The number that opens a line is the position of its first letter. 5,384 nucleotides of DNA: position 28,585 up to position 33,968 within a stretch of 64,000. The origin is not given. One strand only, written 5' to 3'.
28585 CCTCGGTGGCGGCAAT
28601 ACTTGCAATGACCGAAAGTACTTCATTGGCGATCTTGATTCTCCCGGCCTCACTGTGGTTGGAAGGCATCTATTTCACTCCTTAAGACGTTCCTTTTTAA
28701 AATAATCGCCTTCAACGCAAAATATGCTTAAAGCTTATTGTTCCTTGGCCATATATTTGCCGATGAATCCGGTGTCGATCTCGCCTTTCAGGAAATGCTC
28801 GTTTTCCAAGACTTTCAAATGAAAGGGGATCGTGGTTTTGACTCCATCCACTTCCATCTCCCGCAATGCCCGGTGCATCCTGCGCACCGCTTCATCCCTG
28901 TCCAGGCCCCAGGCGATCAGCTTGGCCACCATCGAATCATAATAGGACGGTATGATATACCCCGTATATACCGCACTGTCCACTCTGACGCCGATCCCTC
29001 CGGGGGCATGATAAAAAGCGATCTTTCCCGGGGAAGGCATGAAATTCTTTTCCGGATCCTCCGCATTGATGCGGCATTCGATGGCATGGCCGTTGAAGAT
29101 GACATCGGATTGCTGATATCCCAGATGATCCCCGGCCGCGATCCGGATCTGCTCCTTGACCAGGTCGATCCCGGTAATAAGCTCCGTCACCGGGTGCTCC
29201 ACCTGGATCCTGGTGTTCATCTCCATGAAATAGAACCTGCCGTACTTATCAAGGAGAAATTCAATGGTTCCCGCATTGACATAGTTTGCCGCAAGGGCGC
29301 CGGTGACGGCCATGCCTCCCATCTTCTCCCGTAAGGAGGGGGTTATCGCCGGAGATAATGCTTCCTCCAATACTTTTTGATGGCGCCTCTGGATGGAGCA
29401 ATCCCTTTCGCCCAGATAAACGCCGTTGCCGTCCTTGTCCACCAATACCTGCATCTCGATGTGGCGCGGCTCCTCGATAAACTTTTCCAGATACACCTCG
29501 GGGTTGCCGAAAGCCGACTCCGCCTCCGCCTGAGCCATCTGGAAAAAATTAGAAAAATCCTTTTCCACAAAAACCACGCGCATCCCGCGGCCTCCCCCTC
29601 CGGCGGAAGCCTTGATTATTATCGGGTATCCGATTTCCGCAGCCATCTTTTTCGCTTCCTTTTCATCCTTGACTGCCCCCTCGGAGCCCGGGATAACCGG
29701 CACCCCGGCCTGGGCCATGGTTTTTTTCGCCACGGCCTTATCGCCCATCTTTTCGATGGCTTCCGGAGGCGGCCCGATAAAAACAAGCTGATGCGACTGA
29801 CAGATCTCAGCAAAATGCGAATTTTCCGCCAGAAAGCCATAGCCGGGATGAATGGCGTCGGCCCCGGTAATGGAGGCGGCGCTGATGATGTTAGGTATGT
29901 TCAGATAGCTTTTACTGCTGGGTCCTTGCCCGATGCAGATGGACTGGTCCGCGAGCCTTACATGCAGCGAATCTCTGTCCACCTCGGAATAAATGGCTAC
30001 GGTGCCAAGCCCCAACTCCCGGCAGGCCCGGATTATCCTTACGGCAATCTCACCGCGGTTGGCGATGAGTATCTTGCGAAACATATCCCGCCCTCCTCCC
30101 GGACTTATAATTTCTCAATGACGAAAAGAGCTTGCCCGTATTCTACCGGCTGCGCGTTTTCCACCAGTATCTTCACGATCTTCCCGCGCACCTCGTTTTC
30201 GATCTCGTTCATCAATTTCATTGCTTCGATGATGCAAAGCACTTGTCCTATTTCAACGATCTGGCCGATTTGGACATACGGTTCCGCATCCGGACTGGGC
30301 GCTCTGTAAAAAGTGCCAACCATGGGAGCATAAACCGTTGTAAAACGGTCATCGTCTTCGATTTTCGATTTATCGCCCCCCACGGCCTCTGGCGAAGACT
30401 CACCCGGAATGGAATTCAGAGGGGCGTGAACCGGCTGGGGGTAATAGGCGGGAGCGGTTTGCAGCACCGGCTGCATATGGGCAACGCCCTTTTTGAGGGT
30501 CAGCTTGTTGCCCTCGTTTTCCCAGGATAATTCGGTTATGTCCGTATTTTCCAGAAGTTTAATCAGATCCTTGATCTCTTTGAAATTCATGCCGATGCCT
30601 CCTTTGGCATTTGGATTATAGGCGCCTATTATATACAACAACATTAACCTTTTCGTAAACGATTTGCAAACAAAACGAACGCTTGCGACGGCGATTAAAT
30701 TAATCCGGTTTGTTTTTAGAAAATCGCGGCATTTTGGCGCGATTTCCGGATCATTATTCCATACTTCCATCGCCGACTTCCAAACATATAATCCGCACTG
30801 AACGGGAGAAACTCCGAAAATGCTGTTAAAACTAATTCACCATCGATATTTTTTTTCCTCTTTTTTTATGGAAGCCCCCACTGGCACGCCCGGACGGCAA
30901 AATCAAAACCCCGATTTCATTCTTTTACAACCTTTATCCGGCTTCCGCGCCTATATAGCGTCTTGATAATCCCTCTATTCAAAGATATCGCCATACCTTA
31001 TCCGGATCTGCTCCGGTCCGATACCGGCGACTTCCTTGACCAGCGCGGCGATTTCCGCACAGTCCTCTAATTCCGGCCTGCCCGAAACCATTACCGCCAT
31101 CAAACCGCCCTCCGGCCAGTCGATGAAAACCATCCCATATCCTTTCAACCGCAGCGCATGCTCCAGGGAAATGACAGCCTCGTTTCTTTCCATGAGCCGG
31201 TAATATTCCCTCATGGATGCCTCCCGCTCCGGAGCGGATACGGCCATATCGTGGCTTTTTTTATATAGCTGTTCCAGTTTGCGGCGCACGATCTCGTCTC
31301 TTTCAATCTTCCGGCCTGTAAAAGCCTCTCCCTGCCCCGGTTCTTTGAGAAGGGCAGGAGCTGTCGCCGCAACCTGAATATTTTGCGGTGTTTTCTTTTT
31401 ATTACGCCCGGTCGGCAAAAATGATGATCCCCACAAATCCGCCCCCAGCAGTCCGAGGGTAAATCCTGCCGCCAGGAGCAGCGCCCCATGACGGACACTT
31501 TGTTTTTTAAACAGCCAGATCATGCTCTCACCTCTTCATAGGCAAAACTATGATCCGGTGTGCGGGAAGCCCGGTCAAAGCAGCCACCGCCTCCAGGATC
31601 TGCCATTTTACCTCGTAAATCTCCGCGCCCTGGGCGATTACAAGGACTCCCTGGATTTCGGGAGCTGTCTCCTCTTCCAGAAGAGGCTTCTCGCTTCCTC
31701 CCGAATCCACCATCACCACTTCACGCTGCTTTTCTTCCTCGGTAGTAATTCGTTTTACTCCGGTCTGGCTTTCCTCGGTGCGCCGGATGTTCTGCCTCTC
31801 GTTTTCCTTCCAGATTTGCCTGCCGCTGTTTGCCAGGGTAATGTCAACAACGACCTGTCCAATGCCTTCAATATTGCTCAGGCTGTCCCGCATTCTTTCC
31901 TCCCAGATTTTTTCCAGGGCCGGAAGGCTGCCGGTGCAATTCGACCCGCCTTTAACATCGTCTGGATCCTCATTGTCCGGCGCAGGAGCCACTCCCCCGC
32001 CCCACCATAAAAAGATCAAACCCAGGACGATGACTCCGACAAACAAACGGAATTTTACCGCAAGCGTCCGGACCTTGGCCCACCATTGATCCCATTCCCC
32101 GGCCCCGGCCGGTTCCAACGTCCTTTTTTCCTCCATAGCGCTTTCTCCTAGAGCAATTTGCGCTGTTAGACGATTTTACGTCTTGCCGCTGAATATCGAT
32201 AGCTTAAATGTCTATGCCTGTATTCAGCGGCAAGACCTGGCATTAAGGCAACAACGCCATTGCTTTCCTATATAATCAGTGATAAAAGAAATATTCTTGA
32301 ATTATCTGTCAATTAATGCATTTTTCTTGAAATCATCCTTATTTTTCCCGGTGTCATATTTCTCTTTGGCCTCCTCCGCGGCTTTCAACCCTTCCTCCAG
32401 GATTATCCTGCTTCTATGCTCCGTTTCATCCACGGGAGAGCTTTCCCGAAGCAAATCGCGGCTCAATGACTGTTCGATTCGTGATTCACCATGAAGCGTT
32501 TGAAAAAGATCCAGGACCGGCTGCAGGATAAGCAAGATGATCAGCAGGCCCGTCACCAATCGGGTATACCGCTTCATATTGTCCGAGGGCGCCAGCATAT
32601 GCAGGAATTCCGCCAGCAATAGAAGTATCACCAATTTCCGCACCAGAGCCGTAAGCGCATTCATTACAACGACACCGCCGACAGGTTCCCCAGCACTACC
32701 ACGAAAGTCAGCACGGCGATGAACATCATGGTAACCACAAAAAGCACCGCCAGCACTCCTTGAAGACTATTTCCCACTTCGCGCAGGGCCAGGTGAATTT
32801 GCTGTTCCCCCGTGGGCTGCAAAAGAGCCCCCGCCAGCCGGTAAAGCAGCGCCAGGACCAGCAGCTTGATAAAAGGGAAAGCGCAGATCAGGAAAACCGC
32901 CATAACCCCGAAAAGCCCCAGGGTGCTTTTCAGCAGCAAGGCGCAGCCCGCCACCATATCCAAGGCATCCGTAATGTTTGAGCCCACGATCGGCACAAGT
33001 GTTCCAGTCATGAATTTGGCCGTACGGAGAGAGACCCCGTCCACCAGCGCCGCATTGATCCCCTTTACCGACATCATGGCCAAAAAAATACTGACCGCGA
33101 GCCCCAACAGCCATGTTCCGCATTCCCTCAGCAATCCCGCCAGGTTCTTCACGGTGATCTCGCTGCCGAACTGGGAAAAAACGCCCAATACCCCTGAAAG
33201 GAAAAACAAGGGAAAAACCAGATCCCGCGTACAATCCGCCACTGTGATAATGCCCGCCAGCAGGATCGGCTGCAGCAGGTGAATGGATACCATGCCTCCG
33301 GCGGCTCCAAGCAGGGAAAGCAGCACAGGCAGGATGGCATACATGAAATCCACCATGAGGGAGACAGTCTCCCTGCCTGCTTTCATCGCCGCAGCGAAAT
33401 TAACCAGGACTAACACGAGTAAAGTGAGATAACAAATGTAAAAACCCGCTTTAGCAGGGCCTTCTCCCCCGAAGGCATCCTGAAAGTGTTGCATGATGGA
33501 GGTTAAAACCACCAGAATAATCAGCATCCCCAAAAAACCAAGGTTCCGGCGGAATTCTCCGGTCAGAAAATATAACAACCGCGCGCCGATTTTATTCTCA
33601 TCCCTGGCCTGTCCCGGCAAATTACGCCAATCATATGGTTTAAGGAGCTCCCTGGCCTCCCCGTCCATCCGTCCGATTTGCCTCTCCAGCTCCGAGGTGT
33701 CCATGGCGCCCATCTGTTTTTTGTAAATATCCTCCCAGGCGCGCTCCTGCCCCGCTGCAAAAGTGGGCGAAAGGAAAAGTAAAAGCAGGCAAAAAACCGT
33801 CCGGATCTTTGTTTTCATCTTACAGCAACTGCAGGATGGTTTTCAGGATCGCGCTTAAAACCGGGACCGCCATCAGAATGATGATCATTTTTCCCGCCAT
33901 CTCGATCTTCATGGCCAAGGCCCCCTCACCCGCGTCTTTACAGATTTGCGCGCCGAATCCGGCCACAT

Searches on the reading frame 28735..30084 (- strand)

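Call 12: search_protein_families(library=ncbifam, proteins=[window:28735-30084:-], max_evalue=0.00001)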
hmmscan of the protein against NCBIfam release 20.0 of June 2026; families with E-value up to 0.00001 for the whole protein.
window:28735-30084:- (449 aa): 31 families (the best 25 are shown)
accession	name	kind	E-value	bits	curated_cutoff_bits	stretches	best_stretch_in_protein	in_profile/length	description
NF006367.0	PRK08591.1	subfamily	1.8e-227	755.4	597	1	1-447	1-447/451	acetyl-CoA carboxylase biotin carboxylase subunit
TIGR00514.1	accC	equivalog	4e-227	754.4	626.5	1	1-446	1-446/449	acetyl-CoA carboxylase biotin carboxylase subunit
NF004085.0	PRK05586.1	equivalog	5.5e-213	707.8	723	1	1-446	1-446/448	acetyl-CoA carboxylase biotin carboxylase subunit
NF006406.0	PRK08654.1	equivalog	2.9e-212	705.6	739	1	1-444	1-443/499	acetyl-CoA carboxylase biotin carboxylase subunit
NF006286.0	PRK08462.1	equivalog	2.1e-189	630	740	1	3-443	5-443/445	acetyl-CoA carboxylase biotin carboxylase subunit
NF009554.0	PRK12999.1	equivalog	9.3e-189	629.8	965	1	1-443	4-454/1147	pyruvate carboxylase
NF005525.0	PRK07178.1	equivalog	3.3e-188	626.1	768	1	1-443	1-441/471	acetyl-CoA carboxylase biotin carboxylase subunit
NF009471.0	PRK12833.1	equivalog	1.2e-182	607.7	686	1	3-448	6-451/467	acetyl-CoA carboxylase biotin carboxylase subunit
NF006287.0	PRK08463.1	equivalog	2.4e-175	583.9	775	1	1-446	1-446/479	acetyl-CoA carboxylase subunit A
TIGR01235.1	pyruv_carbox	equivalog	9.1e-174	579.8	1114.45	1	4-442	1-449/1143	pyruvate carboxylase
TIGR02712.1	urea_carbox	equivalog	3e-152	508.8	1303.85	1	2-447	1-445/1201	urea carboxylase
TIGR01369.1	CPSaseII_lrg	equivalog_domain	4.1e-15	54.5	1027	1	94-324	648-872/1052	carbamoyl-phosphate synthase (glutamine-hydrolyzing) large subunit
NF003671.0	PRK05294.1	equivalog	1.1e-13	49.8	599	1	94-322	645-867/1058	carbamoyl-phosphate synthase large subunit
NF004679.0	PRK06019.1-5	equivalog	1.1e-11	44.2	326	1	98-292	82-267/376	5-(carboxyamino)imidazole ribonucleotide synthase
TIGR01161.1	purK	equivalog_domain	4.8e-11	42.5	318.4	1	101-292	84-265/362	5-(carboxyamino)imidazole ribonucleotide synthase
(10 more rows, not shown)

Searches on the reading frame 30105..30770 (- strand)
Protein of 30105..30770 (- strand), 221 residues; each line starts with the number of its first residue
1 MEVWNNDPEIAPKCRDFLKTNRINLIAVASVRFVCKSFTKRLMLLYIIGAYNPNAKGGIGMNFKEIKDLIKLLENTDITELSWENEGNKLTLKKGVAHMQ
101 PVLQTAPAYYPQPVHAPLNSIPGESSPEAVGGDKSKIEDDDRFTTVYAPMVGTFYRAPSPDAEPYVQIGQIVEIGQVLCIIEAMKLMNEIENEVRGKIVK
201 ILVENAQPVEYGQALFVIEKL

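Call 12: search_protein_families(library=ncbifam, proteins=[window:30105-30770:-], max_evalue=0.00001)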
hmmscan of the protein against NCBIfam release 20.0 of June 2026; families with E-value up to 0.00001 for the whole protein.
window:30105-30770:- (221 aa): 10 families
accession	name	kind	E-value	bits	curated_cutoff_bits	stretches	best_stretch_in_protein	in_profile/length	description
TIGR00531.1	BCCP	equivalog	2.6e-52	177.4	115.2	1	61-220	1-156/156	acetyl-CoA carboxylase biotin carboxyl carrier protein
NF005457.0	PRK07051.1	equivalog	2e-24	85.6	87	1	145-219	5-79/80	acetyl-CoA carboxylase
NF006761.0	PRK09282.1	domain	1.5e-19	70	402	1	114-219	495-590/591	pyruvate carboxylase subunit B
NF004173.0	PRK05641.1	equivalog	1.1e-10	42.2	199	1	99-216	45-150/153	putative acetyl-CoA carboxylase biotin carboxyl carrier protein subunit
NF010643.0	PRK14040.1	subfamily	1.4e-08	33.7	892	1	138-218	521-594/595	oxaloacetate decarboxylase subunit alpha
TIGR02712.1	urea_carbox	equivalog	1.4e-08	32.9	1303.85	1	137-219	1126-1201/1201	urea carboxylase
NF005117.0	PRK06549.1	equivalog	3e-08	34.3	159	1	141-218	59-129/130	acetyl-CoA carboxylase biotin carboxyl carrier protein subunit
NF009554.0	PRK12999.1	equivalog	3.8e-07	28.3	965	1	144-219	1078-1146/1147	pyruvate carboxylase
NF047903.1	MmDecMmdC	equivalog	5.2e-07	30.1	200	1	105-218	31-131/132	methylmalonyl-CoA decarboxylase subunit gamma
TIGR01108.1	oadA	equivalog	4.1e-06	25.5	756.5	1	143-215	517-582/582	sodium-extruding oxaloacetate decarboxylase subunit alpha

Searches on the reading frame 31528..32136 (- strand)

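Call 12: search_protein_families(library=ncbifam, proteins=[window:31528-32136:-], max_evalue=0.00001)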
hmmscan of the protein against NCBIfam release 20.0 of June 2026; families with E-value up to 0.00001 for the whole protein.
window:31528-32136:- (202 aa): 1 family
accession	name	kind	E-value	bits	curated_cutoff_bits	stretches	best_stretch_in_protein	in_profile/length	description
TIGR02830.1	spore_III_AG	equivalog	2.2e-33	115.2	147.7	1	51-201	35-186/186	stage III sporulation protein AG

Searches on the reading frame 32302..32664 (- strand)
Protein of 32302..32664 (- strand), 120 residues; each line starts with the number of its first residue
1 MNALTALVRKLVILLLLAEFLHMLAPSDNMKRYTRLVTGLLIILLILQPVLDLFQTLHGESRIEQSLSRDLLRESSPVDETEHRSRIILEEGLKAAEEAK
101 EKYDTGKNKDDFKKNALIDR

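Call 12: search_protein_families(library=ncbifam, proteins=[window:32302-32664:-], max_evalue=0.00001)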
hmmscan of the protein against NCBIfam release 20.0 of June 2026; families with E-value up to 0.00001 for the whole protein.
window:32302-32664:- (120 aa): 1 family
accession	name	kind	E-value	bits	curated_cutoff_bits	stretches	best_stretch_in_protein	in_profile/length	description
TIGR02896.1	spore_III_AF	equivalog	6.9e-18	65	61.3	1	3-74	2-73/106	stage III sporulation protein AF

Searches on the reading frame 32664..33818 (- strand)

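Call 12: search_protein_families(library=ncbifam, proteins=[window:32664-33818:-], max_evalue=0.00001)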
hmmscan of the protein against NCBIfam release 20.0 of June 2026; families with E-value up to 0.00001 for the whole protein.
window:32664-33818:- (384 aa): 1 family
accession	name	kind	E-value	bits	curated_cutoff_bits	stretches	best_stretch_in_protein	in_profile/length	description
TIGR02829.1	spore_III_AE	equivalog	8.6e-82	275.3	247.45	1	74-374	78-378/381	stage III sporulation protein AE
